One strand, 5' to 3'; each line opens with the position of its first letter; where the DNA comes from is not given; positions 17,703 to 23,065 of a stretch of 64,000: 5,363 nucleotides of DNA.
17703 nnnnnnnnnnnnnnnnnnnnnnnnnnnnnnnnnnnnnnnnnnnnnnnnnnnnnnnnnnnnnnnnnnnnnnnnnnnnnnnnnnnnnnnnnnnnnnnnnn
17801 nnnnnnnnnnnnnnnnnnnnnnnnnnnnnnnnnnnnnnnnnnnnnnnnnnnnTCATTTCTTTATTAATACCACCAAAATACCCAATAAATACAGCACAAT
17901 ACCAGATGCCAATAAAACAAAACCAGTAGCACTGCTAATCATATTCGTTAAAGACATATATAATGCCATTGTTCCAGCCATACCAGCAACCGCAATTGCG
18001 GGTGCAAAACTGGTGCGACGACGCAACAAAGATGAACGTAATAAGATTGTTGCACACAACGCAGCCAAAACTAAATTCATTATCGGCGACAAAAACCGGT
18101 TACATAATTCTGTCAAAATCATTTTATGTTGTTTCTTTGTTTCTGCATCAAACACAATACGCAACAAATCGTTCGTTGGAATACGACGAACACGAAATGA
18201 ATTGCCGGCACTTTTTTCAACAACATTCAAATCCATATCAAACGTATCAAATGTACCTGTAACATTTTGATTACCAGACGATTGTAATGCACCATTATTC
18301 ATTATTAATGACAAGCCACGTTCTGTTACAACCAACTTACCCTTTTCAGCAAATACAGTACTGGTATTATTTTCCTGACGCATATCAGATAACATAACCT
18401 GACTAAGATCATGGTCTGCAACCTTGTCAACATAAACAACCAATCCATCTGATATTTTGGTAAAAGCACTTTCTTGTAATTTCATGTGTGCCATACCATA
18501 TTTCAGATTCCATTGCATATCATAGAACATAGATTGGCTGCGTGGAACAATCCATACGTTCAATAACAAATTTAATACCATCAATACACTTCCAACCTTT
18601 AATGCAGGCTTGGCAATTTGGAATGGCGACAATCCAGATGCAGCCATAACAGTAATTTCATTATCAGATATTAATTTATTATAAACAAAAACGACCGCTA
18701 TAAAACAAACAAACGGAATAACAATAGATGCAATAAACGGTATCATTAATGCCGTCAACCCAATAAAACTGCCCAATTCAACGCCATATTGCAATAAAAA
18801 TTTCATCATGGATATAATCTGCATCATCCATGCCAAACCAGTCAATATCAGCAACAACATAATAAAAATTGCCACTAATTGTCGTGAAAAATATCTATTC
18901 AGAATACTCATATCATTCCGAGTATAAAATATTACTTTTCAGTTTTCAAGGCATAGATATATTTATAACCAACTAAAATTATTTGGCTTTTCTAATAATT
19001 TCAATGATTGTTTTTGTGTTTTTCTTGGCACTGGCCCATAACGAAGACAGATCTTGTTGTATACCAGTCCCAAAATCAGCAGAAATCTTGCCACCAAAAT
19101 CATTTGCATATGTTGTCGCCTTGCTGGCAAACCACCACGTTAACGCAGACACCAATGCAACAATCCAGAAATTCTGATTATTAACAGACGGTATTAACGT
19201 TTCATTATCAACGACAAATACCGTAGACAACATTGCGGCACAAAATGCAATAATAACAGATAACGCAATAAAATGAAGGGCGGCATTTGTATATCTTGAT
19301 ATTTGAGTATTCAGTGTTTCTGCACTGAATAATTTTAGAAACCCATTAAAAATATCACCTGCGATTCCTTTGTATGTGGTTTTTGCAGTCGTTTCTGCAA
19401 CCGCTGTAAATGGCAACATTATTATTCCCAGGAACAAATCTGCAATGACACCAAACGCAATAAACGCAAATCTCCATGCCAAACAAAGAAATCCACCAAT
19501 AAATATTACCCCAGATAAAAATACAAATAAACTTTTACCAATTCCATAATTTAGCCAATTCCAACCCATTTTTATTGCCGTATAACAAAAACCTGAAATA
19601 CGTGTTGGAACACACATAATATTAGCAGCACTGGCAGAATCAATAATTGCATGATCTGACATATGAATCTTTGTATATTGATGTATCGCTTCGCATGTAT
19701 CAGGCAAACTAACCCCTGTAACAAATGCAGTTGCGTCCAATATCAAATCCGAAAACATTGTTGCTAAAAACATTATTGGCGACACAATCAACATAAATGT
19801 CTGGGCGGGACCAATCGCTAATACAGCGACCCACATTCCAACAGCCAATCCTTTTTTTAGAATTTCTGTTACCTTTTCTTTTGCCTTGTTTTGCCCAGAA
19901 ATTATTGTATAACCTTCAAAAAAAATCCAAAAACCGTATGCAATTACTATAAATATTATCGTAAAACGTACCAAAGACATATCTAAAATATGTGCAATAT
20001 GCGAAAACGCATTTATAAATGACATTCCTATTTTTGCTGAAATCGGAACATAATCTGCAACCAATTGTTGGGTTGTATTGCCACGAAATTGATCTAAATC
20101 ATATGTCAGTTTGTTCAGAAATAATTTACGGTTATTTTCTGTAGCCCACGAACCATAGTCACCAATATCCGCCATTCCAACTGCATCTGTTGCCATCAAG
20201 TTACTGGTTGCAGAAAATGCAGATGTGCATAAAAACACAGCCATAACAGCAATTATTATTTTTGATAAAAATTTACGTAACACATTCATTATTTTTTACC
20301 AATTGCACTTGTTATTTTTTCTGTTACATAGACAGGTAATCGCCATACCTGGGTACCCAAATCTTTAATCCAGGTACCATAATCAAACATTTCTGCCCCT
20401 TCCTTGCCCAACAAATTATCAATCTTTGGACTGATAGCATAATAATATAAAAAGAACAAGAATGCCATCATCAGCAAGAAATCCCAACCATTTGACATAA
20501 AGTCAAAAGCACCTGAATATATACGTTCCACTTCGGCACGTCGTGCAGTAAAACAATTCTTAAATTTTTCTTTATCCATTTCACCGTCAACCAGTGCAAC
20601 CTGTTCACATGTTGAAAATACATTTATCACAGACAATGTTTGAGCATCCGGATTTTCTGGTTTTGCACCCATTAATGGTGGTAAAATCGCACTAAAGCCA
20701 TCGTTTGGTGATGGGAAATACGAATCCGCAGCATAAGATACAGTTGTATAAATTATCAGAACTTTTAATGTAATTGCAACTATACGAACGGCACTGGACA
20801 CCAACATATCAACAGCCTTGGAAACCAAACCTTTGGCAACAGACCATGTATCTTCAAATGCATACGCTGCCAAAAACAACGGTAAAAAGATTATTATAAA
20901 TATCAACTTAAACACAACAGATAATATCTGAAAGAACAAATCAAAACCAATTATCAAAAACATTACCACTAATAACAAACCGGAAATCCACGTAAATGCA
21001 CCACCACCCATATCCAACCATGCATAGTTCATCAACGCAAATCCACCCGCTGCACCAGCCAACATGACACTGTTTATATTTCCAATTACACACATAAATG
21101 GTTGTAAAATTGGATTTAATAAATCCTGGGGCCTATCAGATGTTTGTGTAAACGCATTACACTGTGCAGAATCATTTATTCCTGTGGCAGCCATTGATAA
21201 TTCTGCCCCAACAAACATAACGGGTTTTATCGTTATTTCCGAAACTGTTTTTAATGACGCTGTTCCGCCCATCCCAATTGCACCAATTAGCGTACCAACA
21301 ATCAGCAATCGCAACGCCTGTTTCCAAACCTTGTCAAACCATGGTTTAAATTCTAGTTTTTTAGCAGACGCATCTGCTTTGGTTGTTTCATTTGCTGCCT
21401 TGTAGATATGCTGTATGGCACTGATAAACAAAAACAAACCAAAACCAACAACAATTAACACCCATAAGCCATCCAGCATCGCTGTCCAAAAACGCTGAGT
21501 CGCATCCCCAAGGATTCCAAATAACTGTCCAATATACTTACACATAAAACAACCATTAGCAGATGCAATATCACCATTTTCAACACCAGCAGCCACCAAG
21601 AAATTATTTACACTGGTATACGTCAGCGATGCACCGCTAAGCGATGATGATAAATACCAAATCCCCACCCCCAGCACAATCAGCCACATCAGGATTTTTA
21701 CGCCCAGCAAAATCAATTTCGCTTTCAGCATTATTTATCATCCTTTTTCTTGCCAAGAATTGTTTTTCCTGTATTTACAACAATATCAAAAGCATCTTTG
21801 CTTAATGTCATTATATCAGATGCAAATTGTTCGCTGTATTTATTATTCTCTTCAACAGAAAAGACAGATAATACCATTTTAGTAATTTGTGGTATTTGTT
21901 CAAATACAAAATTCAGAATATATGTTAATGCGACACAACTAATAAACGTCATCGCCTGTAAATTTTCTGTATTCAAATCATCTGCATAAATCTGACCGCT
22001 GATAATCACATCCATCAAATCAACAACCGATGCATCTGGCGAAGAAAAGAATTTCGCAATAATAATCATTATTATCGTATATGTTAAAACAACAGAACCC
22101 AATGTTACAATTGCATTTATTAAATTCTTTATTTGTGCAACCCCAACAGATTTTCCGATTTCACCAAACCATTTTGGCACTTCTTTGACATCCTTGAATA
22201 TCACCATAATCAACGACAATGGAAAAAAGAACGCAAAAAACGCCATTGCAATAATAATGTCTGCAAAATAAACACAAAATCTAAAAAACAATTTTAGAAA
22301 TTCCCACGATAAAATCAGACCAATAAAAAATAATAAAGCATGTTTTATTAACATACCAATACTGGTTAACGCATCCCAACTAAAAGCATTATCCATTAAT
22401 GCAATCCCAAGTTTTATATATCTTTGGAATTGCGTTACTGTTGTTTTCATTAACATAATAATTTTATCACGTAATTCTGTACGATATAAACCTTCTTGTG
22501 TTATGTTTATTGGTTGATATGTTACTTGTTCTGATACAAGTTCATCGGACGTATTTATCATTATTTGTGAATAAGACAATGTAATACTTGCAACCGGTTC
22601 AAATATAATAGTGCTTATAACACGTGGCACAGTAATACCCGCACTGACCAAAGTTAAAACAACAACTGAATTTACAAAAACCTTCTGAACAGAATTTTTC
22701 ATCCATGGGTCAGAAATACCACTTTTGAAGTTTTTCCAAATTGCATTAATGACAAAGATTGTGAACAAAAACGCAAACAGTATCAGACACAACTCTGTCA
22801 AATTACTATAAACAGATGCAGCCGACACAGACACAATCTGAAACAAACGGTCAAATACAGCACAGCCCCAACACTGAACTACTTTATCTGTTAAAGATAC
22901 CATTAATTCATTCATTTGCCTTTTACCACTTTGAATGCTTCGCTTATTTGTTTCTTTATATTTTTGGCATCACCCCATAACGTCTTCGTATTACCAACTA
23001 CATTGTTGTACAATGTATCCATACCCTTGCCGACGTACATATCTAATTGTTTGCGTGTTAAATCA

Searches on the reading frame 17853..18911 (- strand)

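Call 16: search_protein_families(library=pfam, proteins=[window:17853-18911:-], max_evalue=0.001)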
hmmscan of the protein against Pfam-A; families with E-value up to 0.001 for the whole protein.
window:17853-18911:- (352 aa): 1 family
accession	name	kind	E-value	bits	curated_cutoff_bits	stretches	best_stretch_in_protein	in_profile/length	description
PF03739.19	LptF_LptG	-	6.2e-54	183.8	27.9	1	6-348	1-349/353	Lipopolysaccharide export system permease LptF/LptG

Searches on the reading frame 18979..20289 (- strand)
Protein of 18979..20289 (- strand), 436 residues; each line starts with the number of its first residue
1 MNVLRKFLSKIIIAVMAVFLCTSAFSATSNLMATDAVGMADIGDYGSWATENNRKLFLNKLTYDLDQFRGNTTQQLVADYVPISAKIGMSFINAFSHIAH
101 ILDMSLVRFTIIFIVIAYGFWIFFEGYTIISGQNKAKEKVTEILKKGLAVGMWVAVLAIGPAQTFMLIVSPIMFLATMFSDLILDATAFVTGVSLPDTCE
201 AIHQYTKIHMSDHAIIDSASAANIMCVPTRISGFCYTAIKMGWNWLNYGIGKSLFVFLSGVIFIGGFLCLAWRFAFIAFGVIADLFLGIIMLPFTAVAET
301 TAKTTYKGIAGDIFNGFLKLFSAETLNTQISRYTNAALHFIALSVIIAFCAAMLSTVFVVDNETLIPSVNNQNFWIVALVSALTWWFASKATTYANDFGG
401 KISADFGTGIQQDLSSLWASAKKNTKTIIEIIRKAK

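Call 16: search_protein_families(library=pfam, proteins=[window:18979-20289:-], max_evalue=0.001)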
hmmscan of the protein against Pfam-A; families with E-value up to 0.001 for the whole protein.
window:18979-20289:- (436 aa): 0 families

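Call 21: search_protein_families(library=pfam, proteins=[window:18979-20289:-], max_evalue=5)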
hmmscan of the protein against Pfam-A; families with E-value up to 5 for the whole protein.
window:18979-20289:- (436 aa): 1 family
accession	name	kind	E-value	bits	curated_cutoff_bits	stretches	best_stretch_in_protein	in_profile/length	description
PF17333.7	DEFB136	-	0.12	12.8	30.7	1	229-248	10-29/51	Beta defensin 136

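Call 91: search_solved_structures(query=A7, max_evalue=5)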
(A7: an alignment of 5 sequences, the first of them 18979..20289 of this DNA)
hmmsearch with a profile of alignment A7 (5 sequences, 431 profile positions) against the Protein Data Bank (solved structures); distinct sequences matched with E-value up to 5: 0.
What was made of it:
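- Tried and rejected: A profile of the five polytopic paralogues found nothing in the PDB (call 91).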

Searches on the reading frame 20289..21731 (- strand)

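Call 16: search_protein_families(library=pfam, proteins=[window:20289-21731:-], max_evalue=0.001)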
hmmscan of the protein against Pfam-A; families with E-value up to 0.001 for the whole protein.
window:20289-21731:- (480 aa): 0 families

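Call 21: search_protein_families(library=pfam, proteins=[window:20289-21731:-], max_evalue=5)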
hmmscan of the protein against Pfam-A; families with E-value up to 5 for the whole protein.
window:20289-21731:- (480 aa): 2 families
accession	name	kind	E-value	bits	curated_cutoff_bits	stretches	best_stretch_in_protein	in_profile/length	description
PF19095.5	DUF5783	-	0.28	11.7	32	1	384-421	3-40/105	Family of unknown function (DUF5783)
PF04123.18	DUF373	-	4.8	7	28.3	1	256-334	163-238/335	Domain of unknown function (DUF373)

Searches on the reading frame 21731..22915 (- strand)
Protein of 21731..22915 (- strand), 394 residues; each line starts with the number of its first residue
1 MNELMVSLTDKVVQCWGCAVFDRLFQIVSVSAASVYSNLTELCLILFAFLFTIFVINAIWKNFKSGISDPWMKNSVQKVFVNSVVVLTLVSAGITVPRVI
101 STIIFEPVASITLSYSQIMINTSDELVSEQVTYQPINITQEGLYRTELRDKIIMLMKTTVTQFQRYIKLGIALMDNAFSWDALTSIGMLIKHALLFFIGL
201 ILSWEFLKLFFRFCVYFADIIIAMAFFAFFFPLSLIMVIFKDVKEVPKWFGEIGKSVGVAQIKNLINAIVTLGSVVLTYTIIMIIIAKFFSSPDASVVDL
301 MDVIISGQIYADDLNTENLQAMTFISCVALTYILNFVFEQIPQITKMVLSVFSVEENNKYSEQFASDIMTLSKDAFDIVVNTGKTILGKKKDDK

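Call 16: search_protein_families(library=pfam, proteins=[window:21731-22915:-], max_evalue=0.001)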
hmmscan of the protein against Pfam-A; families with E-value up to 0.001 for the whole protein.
window:21731-22915:- (394 aa): 0 families

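Call 21: search_protein_families(library=pfam, proteins=[window:21731-22915:-], max_evalue=5)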
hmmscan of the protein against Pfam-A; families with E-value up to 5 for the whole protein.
window:21731-22915:- (394 aa): 1 family
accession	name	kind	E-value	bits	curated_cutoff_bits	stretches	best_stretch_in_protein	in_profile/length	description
PF10808.13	DUF2542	-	0.23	12.4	25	1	43-81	7-45/79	Protein of unknown function (DUF2542)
